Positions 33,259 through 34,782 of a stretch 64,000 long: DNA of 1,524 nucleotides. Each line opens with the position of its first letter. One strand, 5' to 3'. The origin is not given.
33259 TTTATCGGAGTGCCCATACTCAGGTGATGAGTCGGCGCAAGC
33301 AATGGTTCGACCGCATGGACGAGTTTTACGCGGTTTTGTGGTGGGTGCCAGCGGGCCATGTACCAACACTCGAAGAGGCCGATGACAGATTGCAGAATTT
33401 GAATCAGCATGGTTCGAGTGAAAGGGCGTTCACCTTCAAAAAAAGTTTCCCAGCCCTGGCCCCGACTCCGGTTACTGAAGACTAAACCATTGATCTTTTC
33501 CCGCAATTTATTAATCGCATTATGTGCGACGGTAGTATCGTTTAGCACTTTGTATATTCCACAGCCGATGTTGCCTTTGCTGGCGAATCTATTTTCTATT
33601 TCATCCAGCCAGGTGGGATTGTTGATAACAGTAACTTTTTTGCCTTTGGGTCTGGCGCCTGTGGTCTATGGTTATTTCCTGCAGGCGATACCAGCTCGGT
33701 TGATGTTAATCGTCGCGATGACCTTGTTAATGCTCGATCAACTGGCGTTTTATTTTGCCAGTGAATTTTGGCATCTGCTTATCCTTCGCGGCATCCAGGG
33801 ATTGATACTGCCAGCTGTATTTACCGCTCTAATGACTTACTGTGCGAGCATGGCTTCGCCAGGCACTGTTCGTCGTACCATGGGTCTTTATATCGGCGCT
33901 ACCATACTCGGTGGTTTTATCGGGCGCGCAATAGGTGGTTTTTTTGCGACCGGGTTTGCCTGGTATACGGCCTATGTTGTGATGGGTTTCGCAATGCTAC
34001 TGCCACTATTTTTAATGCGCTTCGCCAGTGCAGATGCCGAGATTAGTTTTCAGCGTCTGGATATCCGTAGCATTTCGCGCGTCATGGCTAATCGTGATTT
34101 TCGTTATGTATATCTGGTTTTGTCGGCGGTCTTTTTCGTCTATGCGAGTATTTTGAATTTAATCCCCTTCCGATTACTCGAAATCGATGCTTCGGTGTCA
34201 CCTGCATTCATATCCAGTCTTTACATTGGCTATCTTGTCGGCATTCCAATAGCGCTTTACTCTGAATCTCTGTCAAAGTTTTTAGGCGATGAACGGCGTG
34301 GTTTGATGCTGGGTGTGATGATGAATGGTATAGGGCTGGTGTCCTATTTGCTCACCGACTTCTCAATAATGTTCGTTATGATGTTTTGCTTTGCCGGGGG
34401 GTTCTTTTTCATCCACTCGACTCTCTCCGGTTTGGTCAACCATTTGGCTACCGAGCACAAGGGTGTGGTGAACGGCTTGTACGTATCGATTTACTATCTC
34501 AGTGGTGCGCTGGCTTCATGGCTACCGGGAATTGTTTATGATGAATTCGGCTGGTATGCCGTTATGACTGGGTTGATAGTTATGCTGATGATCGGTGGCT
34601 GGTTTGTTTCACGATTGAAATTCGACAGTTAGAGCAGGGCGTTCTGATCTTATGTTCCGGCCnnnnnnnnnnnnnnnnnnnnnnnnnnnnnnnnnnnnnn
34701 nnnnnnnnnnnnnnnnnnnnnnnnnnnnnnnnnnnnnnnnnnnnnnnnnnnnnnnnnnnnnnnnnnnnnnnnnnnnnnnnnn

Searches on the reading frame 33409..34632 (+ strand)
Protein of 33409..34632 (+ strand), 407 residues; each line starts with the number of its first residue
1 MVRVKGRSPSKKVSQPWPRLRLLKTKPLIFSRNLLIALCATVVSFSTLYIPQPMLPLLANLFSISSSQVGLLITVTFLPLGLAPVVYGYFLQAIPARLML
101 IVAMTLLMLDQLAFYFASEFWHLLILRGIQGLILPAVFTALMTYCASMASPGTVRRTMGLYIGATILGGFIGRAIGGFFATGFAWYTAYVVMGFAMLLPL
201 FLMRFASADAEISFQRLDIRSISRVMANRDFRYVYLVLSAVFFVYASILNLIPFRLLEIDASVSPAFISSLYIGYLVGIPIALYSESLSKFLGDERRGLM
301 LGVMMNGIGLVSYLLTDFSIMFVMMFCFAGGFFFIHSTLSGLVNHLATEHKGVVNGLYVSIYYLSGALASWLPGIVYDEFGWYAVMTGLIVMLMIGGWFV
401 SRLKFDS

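Call 3: search_protein_families(library=pfam, proteins=[window:33409-34632:+], max_evalue=0.01)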
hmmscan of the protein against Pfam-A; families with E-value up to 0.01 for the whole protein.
window:33409-34632:+ (407 aa): 1 family
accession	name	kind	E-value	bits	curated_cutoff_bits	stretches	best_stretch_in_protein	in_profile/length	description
PF07690.21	MFS_1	-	1.1e-31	110.5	33.4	1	38-369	2-346/347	Major Facilitator Superfamily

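Call 4: search_protein_families(library=ncbifam, proteins=[window:33409-34632:+], max_evalue=0.01)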
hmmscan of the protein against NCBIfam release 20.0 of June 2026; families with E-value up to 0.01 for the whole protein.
window:33409-34632:+ (407 aa): 9 families
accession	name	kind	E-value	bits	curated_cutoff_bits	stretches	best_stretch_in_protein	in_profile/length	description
TIGR00880.1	2_A_01_02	superfamily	4.9e-10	39.7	131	1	77-205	4-136/141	multidrug resistance protein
TIGR00895.1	2A0115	subfamily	1.4e-07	30.8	418.55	1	47-206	32-192/398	aromatic acid/H+ symport family MFS transporter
NF008654.0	PRK11652.1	equivalog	3e-06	26.4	479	1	34-336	13-314/397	multidrug efflux MFS transporter EmrD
TIGR00881.1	2A0104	subfamily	3.1e-06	26.5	407.75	1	55-203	18-168/379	phosphoglycerate transporter protein PgtP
NF002921.0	PRK03545.1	equivalog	2.5e-05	23.4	401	1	30-367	12-347/396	sugar transporter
NF012176.0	tet_MFS_38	exception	2.6e-05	23.5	925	1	59-227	37-206/450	tetracycline efflux MFS transporter Tet(38)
TIGR00893.1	2A0114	subfamily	5.6e-05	22.2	395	1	62-200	24-162/399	D-galactonate transporter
NF033135.1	cmx_cmrA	equivalog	9.2e-05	21.7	400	1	54-380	25-352/374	Cmx/CmrA family chloramphenicol efflux MFS transporter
NF008270.1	PRK11043.1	equivalog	0.0045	16.1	430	0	54-248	27-226/382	purine nucleoside transporter PunC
